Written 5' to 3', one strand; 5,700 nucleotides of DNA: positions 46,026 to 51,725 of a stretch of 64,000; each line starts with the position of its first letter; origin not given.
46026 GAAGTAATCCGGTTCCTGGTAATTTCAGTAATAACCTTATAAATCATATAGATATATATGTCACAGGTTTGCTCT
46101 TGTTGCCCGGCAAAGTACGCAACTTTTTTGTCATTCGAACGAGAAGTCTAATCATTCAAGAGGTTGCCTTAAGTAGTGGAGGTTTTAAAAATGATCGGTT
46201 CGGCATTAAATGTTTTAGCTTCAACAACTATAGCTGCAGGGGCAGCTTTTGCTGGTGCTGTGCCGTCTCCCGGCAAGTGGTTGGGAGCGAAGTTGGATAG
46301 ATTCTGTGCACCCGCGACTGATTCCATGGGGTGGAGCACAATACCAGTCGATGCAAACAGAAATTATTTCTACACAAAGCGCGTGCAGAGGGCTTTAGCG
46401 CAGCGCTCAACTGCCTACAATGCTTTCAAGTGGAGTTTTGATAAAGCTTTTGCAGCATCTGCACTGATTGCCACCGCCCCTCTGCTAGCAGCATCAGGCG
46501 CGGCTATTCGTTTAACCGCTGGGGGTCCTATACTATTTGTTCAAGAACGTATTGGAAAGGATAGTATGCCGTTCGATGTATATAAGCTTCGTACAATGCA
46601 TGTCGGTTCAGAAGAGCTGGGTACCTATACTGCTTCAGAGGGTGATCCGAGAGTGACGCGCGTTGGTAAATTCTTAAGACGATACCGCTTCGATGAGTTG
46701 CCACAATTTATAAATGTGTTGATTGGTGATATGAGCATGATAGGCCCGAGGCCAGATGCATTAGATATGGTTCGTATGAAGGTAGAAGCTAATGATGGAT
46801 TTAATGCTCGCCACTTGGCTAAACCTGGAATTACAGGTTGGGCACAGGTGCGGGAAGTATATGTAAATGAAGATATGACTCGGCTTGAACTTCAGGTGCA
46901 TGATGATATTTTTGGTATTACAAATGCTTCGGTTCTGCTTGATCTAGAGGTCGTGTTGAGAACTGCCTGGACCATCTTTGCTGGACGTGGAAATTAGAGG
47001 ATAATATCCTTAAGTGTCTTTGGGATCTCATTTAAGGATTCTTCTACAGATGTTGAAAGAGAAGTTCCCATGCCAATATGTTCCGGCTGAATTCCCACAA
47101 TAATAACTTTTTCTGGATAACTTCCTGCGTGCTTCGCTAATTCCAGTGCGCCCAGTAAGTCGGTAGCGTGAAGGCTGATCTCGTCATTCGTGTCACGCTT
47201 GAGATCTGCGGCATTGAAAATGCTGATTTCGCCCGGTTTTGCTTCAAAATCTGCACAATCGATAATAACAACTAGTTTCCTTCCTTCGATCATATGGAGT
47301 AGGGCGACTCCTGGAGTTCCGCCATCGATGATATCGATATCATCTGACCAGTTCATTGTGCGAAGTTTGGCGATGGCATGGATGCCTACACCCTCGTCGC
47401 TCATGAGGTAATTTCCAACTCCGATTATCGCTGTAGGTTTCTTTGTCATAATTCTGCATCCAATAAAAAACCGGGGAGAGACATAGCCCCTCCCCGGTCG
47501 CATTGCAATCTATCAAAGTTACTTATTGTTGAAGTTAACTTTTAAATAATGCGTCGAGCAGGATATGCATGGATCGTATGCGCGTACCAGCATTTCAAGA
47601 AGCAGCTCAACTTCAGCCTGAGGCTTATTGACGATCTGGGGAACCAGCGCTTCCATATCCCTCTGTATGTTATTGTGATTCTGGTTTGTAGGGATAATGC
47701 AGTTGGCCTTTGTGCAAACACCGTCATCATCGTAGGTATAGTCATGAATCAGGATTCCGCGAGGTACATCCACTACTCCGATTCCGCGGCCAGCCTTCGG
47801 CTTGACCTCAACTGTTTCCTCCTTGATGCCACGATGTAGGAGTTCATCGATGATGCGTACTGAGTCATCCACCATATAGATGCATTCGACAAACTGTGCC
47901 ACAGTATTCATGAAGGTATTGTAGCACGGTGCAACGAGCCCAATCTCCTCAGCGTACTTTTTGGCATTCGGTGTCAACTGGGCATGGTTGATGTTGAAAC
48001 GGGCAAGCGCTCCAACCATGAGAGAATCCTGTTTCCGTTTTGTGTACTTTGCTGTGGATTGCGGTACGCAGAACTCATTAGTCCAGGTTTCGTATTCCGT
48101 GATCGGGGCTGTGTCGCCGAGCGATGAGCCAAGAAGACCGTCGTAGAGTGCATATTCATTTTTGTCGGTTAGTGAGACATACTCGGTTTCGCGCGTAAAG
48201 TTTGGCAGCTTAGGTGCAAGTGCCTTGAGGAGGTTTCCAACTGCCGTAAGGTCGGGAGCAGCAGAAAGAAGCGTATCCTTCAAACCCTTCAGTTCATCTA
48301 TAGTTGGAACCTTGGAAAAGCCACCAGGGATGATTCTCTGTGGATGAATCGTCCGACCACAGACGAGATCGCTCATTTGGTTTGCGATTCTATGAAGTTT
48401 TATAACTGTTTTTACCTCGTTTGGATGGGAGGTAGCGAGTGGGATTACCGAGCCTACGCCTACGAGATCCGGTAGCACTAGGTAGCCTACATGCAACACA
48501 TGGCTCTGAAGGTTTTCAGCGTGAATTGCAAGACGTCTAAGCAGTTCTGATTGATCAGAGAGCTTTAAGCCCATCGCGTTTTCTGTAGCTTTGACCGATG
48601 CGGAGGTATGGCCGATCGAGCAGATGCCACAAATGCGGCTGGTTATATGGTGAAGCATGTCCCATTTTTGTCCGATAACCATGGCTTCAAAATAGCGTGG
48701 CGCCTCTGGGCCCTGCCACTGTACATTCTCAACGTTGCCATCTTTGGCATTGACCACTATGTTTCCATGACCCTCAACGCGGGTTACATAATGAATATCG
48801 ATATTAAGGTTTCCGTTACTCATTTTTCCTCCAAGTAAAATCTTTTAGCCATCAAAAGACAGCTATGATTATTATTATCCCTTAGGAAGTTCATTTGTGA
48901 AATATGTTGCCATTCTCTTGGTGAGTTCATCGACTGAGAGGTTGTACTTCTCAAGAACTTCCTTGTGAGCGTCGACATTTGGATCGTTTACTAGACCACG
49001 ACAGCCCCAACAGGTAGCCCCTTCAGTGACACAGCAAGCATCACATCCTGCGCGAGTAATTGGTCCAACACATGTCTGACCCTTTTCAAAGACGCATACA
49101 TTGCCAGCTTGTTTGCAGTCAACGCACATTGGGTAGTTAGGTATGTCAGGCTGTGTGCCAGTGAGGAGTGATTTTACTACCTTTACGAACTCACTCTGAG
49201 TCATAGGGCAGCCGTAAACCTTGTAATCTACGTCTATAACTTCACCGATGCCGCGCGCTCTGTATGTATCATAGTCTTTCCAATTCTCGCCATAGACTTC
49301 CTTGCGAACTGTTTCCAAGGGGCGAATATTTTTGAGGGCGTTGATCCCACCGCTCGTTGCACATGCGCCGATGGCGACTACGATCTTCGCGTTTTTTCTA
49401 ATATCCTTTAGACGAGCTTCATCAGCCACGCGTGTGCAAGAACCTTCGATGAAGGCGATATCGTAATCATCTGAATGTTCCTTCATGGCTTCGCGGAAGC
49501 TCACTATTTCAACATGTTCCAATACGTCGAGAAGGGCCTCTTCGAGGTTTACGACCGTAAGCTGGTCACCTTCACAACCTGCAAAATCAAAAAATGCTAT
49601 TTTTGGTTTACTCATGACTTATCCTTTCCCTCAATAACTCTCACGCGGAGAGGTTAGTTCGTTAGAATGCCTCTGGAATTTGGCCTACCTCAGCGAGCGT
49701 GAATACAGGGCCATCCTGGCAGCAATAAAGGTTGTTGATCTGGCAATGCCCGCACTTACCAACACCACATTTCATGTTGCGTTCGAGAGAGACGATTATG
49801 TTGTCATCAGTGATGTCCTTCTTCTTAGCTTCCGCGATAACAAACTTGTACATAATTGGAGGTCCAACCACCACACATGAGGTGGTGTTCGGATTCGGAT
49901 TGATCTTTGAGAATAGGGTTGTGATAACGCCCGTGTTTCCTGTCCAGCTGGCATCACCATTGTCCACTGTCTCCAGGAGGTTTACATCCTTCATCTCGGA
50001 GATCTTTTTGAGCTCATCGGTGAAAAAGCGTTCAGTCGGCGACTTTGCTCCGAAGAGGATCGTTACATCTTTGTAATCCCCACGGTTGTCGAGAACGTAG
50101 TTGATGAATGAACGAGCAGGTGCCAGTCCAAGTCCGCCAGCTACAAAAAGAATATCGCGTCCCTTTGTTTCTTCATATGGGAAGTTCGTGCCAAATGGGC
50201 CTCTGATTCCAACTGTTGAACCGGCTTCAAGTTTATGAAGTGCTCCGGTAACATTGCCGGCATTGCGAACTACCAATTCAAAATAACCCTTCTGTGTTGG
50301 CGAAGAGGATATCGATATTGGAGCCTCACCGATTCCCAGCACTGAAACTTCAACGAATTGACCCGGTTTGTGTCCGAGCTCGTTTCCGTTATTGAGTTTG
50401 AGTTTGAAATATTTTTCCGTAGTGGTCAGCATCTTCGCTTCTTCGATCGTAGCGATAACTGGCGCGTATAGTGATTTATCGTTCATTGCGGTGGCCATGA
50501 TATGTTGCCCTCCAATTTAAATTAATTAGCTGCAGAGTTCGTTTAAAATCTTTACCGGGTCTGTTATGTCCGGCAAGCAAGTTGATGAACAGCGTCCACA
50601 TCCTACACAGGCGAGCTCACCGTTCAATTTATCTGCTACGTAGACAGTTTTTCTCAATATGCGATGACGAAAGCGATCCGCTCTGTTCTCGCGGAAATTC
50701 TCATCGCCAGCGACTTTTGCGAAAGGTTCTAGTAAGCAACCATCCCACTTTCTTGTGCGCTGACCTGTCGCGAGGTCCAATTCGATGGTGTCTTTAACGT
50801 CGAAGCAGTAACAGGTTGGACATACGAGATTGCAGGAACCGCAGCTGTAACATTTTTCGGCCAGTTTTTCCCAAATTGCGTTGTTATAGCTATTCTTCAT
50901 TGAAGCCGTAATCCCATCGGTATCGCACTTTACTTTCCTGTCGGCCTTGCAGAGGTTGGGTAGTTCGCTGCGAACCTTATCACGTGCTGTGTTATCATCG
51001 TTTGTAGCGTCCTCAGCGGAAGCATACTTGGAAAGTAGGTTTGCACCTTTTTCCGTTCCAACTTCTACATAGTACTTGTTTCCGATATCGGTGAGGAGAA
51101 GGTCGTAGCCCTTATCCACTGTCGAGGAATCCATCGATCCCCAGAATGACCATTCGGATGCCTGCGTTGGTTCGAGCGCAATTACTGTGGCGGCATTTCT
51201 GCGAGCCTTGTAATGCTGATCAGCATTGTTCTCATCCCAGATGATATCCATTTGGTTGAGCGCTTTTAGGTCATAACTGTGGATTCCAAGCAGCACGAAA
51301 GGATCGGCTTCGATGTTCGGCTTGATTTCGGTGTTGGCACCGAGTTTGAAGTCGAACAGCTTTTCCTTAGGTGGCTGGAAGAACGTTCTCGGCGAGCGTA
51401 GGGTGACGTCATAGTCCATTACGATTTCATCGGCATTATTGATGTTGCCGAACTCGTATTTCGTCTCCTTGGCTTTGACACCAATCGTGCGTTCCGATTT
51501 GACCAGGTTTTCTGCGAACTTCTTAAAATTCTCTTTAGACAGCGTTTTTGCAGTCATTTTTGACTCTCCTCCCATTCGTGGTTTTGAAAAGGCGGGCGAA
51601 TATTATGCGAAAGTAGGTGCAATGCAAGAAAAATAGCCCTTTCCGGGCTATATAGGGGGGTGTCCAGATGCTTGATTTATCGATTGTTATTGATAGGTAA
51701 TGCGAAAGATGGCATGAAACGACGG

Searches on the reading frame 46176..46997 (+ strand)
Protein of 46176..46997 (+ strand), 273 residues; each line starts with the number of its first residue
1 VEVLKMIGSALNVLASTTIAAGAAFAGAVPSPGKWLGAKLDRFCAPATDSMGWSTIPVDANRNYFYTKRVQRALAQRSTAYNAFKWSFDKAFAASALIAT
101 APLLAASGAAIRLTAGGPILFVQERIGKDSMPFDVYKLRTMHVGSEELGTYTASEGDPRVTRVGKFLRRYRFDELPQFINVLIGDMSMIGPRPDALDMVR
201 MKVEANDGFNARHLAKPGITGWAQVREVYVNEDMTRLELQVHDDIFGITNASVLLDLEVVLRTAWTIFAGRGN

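Call 42: search_protein_families(library=pfam, proteins=[window:46176-46997:+], max_evalue=0.00001)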
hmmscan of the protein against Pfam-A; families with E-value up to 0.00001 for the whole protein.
window:46176-46997:+ (273 aa): 1 family
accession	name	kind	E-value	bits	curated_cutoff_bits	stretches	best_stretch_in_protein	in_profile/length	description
PF02397.22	Bac_transf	-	2.1e-54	184.2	27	1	85-268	1-178/179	Bacterial sugar transferase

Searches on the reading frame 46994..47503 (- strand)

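Call 42: search_protein_families(library=pfam, proteins=[window:46994-47503:-], max_evalue=0.00001)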
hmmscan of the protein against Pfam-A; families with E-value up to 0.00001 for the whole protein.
window:46994-47503:- (169 aa): 1 family
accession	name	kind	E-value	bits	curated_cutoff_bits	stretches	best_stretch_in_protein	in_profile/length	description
PF01750.23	HycI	-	5.8e-25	88.1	23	1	42-162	2-125/130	Hydrogenase maturation protease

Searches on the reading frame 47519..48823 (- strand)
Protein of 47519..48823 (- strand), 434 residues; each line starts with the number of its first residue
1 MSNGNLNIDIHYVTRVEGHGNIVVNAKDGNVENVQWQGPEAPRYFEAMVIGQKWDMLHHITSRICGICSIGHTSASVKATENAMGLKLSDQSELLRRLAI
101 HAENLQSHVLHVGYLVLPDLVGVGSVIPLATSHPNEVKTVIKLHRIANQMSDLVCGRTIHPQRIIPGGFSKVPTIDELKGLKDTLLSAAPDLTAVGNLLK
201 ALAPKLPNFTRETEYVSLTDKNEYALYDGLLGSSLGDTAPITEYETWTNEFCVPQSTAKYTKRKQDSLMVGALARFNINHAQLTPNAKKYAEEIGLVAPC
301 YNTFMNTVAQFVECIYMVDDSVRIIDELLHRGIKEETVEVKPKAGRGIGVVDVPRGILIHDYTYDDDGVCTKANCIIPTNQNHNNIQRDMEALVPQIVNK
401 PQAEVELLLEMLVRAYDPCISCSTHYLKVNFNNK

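Call 42: search_protein_families(library=pfam, proteins=[window:47519-48823:-], max_evalue=0.00001)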
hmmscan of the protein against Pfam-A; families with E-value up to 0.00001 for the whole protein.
window:47519-48823:- (434 aa): 1 family
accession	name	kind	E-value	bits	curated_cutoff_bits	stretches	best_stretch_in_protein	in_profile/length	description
PF00374.24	NiFeSe_Hases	-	6.3e-31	108.3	25.8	2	43-127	1-85/508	Nickel-dependent hydrogenase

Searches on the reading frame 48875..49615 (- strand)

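Call 42: search_protein_families(library=pfam, proteins=[window:48875-49615:-], max_evalue=0.00001)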
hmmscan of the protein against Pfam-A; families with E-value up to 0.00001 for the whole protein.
window:48875-49615:- (246 aa): 1 family
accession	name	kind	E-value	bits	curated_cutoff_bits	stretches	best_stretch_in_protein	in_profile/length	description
PF01058.29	Oxidored_q6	-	1.3e-23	83.6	27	1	14-149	1-127/128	NADH ubiquinone oxidoreductase, 20 Kd subunit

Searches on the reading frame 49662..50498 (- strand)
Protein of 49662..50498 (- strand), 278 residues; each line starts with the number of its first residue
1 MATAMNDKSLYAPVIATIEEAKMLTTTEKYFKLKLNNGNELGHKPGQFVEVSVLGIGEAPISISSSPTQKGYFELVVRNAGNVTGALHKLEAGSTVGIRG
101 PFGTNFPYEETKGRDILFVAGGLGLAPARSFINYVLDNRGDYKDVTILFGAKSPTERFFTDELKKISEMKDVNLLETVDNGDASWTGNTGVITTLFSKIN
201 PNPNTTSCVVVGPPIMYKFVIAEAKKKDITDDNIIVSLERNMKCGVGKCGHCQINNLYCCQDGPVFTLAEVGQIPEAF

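Call 42: search_protein_families(library=pfam, proteins=[window:49662-50498:-], max_evalue=0.00001)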
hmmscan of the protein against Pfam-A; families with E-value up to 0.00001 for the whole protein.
window:49662-50498:- (278 aa): 3 families
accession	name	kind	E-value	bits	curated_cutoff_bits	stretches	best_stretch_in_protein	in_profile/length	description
PF00175.26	NAD_binding_1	-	2.1e-13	51.3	22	1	118-220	1-107/109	Oxidoreductase NAD-binding domain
PF00970.30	FAD_binding_6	-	3.3e-10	40.6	21.1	1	17-104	3-96/99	Oxidoreductase FAD-binding domain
PF10418.14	DHODB_Fe-S_bind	-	8.3e-10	38.7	23.9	1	239-271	1-40/41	Iron-sulfur cluster binding domain of dihydroorotate dehydrogenase B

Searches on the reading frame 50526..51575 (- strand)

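Call 42: search_protein_families(library=pfam, proteins=[window:50526-51575:-], max_evalue=0.00001)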
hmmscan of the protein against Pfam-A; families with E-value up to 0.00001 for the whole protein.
window:50526-51575:- (349 aa): 1 family
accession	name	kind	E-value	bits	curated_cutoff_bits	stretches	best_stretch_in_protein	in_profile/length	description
PF17179.9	Fer4_22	-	2.9e-30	105.4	27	1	241-336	1-94/95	4Fe-4S dicluster domain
